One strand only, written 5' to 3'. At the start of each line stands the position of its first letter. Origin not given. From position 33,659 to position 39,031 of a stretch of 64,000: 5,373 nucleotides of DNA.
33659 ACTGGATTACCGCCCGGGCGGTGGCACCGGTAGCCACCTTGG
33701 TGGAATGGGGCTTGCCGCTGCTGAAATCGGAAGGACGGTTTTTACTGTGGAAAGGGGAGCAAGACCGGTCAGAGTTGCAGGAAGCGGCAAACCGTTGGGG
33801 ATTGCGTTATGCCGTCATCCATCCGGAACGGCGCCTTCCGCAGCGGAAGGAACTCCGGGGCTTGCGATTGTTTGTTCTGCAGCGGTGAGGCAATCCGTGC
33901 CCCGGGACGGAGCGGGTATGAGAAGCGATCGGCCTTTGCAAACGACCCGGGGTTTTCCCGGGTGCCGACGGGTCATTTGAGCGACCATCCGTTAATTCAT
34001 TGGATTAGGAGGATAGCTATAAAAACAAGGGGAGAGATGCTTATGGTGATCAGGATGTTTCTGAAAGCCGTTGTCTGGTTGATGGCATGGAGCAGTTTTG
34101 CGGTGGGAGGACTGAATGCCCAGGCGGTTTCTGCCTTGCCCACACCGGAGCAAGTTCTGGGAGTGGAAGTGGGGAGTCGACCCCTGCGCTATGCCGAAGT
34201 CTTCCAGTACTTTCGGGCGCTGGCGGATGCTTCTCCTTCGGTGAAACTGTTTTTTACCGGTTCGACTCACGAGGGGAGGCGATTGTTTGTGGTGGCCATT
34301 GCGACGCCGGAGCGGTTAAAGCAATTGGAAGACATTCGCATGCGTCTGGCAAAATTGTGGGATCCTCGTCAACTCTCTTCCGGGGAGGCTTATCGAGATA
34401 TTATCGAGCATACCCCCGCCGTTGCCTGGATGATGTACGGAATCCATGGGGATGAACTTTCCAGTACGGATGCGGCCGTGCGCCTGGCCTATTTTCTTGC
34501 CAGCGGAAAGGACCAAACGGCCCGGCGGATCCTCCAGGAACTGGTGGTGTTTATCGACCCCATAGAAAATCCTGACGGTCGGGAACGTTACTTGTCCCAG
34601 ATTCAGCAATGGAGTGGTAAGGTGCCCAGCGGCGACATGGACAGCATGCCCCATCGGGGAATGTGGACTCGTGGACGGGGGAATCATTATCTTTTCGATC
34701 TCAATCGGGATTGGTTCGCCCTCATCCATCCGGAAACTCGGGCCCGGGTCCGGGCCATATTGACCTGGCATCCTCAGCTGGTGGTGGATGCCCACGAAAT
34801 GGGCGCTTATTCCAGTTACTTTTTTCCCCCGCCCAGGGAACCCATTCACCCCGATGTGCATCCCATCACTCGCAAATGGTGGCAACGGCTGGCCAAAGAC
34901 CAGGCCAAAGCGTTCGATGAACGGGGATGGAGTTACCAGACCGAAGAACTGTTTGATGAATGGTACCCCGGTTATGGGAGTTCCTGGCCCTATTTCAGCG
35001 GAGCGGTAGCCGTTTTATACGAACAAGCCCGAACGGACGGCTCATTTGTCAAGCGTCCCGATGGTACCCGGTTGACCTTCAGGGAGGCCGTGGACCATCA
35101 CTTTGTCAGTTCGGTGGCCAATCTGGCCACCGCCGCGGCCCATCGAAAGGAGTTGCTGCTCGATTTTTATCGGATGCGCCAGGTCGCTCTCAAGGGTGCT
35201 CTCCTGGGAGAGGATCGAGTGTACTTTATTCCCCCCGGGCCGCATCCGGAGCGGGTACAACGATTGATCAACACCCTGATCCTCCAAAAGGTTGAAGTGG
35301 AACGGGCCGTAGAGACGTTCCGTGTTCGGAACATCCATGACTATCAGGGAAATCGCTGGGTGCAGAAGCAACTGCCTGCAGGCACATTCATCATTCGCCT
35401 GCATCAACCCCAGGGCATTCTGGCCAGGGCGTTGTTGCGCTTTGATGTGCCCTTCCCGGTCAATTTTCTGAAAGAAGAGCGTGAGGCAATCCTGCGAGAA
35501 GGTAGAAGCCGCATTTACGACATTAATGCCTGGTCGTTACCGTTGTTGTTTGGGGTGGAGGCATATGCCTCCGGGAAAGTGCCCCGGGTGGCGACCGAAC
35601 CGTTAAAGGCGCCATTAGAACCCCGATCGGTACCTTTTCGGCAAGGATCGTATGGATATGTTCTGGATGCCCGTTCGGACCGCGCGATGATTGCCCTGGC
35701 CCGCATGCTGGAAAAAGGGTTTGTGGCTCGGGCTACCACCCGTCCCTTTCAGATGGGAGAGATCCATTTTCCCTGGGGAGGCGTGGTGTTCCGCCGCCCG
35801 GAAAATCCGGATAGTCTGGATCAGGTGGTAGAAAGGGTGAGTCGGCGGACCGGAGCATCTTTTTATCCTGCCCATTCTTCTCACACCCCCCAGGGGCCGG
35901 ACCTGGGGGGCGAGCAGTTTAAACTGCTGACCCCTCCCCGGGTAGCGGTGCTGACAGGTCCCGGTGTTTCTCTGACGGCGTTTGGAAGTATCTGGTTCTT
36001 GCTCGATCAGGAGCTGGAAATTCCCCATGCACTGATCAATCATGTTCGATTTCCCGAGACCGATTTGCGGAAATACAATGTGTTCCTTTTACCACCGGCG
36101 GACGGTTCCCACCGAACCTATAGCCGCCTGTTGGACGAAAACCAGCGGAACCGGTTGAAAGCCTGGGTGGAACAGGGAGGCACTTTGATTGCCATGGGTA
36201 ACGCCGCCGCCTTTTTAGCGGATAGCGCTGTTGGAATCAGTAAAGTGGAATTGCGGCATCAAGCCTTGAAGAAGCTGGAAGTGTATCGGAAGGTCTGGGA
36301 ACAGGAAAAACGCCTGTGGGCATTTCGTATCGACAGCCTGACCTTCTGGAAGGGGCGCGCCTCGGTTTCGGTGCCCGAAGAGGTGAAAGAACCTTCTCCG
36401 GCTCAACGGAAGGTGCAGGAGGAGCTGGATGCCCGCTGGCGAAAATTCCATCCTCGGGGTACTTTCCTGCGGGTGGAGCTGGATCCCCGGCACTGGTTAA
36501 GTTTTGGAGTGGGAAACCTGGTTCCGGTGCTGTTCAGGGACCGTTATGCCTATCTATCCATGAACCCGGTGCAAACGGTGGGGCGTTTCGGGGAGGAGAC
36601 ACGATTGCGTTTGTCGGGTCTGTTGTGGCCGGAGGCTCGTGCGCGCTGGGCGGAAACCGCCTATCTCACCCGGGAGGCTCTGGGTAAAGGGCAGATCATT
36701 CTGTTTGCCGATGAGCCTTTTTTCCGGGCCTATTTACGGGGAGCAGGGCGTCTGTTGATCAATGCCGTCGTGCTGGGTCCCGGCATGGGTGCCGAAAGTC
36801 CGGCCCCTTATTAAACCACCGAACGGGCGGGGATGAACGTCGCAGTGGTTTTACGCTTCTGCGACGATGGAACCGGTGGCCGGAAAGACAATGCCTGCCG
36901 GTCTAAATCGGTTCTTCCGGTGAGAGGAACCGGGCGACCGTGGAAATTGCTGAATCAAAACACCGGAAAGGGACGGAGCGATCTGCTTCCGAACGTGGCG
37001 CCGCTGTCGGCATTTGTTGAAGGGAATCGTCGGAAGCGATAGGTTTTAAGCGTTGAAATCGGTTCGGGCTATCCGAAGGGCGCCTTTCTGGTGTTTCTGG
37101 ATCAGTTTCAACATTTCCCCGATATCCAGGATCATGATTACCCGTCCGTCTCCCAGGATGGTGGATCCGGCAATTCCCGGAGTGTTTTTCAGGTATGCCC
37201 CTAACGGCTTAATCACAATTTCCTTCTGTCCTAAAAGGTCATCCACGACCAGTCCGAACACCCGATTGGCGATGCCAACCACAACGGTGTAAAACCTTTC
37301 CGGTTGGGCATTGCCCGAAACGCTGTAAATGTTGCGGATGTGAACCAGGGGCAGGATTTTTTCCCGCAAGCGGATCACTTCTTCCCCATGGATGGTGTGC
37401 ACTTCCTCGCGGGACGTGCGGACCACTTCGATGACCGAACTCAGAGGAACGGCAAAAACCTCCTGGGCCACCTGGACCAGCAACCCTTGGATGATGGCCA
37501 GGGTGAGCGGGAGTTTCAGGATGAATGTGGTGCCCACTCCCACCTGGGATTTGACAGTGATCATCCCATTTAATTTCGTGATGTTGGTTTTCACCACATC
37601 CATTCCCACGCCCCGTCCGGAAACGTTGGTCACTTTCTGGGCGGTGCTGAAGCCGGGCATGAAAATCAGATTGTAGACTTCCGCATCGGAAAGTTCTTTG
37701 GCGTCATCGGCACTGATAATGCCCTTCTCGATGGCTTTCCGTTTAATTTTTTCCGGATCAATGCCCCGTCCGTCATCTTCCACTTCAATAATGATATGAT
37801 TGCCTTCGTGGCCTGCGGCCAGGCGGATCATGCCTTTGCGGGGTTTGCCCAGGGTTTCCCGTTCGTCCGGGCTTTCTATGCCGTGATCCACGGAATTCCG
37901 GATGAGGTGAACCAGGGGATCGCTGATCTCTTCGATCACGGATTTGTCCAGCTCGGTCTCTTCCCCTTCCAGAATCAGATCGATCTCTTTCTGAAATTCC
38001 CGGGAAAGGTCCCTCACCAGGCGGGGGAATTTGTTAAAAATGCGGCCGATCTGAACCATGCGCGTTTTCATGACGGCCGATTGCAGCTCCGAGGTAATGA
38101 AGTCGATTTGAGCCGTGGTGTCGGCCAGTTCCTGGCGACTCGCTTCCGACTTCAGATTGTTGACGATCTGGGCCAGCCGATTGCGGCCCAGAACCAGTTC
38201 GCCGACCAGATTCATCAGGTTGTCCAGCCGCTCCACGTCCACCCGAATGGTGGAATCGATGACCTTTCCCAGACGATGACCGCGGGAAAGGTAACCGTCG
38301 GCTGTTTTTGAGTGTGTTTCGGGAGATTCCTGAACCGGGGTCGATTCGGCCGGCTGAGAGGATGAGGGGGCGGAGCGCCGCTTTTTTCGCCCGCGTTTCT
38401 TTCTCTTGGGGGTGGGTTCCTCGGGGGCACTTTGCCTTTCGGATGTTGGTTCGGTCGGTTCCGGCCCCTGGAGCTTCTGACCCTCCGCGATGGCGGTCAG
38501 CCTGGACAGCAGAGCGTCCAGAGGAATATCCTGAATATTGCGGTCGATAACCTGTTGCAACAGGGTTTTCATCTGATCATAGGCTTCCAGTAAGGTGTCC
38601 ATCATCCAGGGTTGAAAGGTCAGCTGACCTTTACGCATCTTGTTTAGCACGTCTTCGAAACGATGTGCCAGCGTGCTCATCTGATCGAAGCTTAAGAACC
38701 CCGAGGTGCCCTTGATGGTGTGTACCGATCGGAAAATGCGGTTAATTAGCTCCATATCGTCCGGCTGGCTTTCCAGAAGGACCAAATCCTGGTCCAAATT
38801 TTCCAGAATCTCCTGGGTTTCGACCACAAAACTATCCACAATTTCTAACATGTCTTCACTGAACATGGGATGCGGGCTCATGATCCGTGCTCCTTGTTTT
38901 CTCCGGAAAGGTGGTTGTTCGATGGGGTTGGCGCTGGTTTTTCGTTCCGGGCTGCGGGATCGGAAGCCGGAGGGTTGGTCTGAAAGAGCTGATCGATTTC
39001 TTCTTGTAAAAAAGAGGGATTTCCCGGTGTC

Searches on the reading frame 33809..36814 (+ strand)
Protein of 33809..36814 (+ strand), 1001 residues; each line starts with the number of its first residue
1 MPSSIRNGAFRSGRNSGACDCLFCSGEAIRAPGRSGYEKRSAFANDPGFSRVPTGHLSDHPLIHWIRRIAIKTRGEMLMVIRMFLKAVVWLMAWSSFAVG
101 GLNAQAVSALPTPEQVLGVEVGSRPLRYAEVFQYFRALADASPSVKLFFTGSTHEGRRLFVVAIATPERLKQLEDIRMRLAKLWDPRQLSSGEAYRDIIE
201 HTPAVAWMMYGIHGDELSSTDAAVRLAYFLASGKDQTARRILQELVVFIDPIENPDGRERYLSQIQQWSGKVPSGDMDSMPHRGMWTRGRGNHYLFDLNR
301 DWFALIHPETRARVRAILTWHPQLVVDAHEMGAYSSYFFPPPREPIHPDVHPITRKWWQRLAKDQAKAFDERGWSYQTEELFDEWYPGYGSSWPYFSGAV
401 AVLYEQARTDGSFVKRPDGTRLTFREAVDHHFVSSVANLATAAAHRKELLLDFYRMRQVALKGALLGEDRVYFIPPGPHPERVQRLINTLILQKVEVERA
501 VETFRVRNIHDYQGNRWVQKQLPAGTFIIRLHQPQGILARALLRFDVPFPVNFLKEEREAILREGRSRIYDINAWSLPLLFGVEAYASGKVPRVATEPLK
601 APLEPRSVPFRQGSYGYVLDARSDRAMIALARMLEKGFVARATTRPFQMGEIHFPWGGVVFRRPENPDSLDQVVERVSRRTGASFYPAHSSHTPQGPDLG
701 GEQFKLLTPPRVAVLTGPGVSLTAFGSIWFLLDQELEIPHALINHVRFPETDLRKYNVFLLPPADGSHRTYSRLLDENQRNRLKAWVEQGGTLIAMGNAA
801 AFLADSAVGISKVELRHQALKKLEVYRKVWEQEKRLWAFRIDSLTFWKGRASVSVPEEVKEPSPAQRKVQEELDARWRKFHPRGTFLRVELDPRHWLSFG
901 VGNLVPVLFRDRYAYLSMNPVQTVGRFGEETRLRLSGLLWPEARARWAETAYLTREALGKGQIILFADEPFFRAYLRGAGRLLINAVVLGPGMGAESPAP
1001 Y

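Call 47: search_protein_families(library=pfam, proteins=[window:33809-36814:+], max_evalue=0.0001)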
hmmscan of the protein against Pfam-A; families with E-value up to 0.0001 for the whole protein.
window:33809-36814:+ (1001 aa): 1 family
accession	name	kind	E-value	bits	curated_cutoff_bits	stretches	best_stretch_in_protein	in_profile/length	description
PF00246.29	Peptidase_M14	-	2.1e-18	67.4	21.6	1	133-396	3-247/286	Zinc carboxypeptidase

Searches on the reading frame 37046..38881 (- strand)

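Call 47: search_protein_families(library=pfam, proteins=[window:37046-38881:-], max_evalue=0.0001)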
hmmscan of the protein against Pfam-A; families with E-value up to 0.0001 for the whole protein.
window:37046-38881:- (611 aa): 4 families
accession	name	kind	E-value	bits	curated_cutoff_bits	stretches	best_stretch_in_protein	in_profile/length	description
PF01584.24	CheW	-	9.5e-29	100.2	23.5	1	465-592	1-135/138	CheW-like domain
PF02895.20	H-kinase_dim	-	2.4e-22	79.6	23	1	210-273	2-68/68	Signal transducing histidine kinase, homodimeric domain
PF02518.31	HATPase_c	-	1.8e-20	73.9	26.4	1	320-460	3-110/111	Histidine kinase-, DNA gyrase B-, and HSP90-like ATPase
PF01627.28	Hpt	-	2.5e-16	60.1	24.6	1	13-105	1-82/84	Hpt domain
